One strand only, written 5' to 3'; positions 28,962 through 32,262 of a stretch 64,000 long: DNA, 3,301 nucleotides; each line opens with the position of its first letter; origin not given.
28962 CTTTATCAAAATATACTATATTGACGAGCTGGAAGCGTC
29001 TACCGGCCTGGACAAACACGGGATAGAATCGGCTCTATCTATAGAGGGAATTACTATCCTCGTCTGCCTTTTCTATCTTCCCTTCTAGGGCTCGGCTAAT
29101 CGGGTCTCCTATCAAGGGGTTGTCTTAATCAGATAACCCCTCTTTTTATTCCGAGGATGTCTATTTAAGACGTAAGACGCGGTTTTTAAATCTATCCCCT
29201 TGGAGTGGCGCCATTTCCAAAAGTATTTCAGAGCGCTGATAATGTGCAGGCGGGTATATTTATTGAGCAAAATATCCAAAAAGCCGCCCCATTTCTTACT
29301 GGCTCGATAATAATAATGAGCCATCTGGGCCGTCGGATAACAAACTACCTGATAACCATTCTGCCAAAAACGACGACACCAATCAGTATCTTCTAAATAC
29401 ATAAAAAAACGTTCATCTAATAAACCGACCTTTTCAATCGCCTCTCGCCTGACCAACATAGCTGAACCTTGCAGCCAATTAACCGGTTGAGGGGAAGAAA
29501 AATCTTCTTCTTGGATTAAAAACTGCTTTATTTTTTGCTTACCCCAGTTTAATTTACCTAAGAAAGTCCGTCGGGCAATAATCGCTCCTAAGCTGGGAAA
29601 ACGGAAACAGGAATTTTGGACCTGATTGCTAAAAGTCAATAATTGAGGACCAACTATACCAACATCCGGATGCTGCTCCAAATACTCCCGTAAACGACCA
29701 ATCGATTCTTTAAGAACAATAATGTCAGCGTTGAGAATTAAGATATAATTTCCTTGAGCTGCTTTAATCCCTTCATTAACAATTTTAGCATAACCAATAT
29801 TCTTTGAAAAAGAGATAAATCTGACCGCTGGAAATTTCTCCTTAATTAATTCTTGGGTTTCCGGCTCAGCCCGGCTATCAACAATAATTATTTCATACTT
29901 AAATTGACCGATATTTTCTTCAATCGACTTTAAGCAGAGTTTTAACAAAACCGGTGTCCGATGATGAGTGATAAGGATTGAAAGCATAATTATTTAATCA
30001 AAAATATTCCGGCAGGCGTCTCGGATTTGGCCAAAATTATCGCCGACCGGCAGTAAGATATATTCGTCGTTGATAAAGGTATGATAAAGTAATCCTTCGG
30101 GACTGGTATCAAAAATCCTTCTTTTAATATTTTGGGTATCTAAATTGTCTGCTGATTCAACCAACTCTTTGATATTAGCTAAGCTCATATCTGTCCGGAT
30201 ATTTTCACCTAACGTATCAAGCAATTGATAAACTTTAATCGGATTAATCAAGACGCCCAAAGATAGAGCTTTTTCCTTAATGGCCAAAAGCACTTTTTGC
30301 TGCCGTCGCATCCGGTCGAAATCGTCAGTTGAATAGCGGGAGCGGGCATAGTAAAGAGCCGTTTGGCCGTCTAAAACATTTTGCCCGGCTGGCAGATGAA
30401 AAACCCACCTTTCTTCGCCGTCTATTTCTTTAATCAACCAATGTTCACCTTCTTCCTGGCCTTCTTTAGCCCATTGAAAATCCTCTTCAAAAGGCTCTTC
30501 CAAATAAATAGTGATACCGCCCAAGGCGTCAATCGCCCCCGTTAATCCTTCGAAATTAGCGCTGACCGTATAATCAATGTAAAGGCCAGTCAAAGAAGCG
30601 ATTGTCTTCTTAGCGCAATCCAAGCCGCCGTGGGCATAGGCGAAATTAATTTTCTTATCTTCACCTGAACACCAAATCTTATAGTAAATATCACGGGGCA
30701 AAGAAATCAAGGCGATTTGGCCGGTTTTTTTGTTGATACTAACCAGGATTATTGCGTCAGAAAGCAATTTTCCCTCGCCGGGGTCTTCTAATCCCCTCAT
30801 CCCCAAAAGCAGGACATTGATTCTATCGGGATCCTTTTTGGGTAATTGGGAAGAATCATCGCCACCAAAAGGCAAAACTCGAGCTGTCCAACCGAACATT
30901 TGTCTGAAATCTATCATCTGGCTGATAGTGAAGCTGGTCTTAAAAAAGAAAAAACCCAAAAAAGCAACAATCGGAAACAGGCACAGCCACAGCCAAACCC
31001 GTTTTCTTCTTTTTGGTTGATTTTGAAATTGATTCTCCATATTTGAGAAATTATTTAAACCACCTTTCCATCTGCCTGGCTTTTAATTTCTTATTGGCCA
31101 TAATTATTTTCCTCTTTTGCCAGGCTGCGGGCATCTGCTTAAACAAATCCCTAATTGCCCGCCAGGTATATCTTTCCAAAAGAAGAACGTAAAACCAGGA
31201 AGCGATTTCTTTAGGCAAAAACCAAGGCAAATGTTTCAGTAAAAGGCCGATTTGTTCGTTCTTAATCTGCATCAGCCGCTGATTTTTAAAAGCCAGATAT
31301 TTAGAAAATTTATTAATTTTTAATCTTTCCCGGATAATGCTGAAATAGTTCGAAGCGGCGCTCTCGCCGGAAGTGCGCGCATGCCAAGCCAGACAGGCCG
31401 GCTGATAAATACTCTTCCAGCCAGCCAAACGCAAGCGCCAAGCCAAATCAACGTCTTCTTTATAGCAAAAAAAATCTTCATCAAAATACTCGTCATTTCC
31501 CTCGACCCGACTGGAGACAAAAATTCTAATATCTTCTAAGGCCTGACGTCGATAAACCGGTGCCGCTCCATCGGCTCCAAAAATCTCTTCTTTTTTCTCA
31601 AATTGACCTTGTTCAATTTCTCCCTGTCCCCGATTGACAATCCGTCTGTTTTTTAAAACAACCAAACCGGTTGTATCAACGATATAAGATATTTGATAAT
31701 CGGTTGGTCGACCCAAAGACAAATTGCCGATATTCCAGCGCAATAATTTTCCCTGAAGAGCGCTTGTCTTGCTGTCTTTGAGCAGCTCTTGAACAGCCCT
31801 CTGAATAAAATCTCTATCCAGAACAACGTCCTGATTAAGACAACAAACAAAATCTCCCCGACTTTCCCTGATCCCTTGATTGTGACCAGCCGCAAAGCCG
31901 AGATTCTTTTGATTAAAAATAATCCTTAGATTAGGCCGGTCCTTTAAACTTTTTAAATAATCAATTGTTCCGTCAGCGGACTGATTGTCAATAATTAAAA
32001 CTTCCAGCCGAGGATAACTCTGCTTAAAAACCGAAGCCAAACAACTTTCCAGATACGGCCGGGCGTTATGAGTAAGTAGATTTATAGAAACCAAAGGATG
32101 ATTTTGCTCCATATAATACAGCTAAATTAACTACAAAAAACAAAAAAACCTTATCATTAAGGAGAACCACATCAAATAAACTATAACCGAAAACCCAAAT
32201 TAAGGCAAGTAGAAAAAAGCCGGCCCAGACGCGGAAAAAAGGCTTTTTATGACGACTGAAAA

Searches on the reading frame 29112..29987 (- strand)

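Call 103: search_protein_families(library=pfam, proteins=[window:29112-29987:-], max_evalue=0.00001)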
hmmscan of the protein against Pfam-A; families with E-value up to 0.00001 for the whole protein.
window:29112-29987:- (291 aa): 5 families
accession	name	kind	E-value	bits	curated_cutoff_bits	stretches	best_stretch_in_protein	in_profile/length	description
PF00535.33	Glycos_transf_2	-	9.5e-20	71.6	23.3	1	3-128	1-128/168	Glycosyl transferase family 2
PF13641.12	Glyco_tranf_2_3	-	1.5e-13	51.7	27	1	15-226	16-213/230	Glycosyltransferase like family 2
PF13632.12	Glyco_trans_2_3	-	1.1e-08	35.6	27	1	81-222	1-121/198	Glycosyl transferase family group 2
PF13506.12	Glyco_transf_21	-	3.3e-07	30.4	21.7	1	68-221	18-151/174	Glycosyl transferase family 21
PF13712.12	Glyco_tranf_2_5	-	9.2e-07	29.2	27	1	57-216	32-179/210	Glycosyltransferase like family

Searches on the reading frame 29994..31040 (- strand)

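Call 103: search_protein_families(library=pfam, proteins=[window:29994-31040:-], max_evalue=0.00001)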
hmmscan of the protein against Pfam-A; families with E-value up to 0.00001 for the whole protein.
window:29994-31040:- (348 aa): 1 family
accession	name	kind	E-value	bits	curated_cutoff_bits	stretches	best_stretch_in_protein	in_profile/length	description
PF03816.19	LytR_cpsA_psr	-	7e-36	124.1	24.6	1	94-258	2-148/150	LytR_cpsA_psr family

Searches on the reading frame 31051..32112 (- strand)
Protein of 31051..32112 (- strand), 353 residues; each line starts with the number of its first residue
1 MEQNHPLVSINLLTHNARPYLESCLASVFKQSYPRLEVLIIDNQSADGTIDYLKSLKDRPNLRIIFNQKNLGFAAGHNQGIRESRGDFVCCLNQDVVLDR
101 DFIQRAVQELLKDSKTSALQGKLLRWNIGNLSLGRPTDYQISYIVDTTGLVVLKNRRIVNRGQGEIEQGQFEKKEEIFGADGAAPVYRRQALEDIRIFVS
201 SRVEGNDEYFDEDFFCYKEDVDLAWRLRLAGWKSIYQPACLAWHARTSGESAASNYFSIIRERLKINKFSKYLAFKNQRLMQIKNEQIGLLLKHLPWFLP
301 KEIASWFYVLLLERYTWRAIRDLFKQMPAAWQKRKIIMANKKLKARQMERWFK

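Call 103: search_protein_families(library=pfam, proteins=[window:31051-32112:-], max_evalue=0.00001)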
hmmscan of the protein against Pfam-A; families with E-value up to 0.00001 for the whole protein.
window:31051-32112:- (353 aa): 3 families
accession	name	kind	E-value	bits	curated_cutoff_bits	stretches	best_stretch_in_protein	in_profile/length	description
PF00535.33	Glycos_transf_2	-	3.5e-27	95.8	23.3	1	12-195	4-167/168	Glycosyl transferase family 2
PF13641.12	Glyco_tranf_2_3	-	2.2e-19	70.8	27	1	15-248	10-215/230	Glycosyltransferase like family 2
PF10111.15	Glyco_tranf_2_2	-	1.2e-07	32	27.3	1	10-105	4-101/276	Glycosyltransferase like family 2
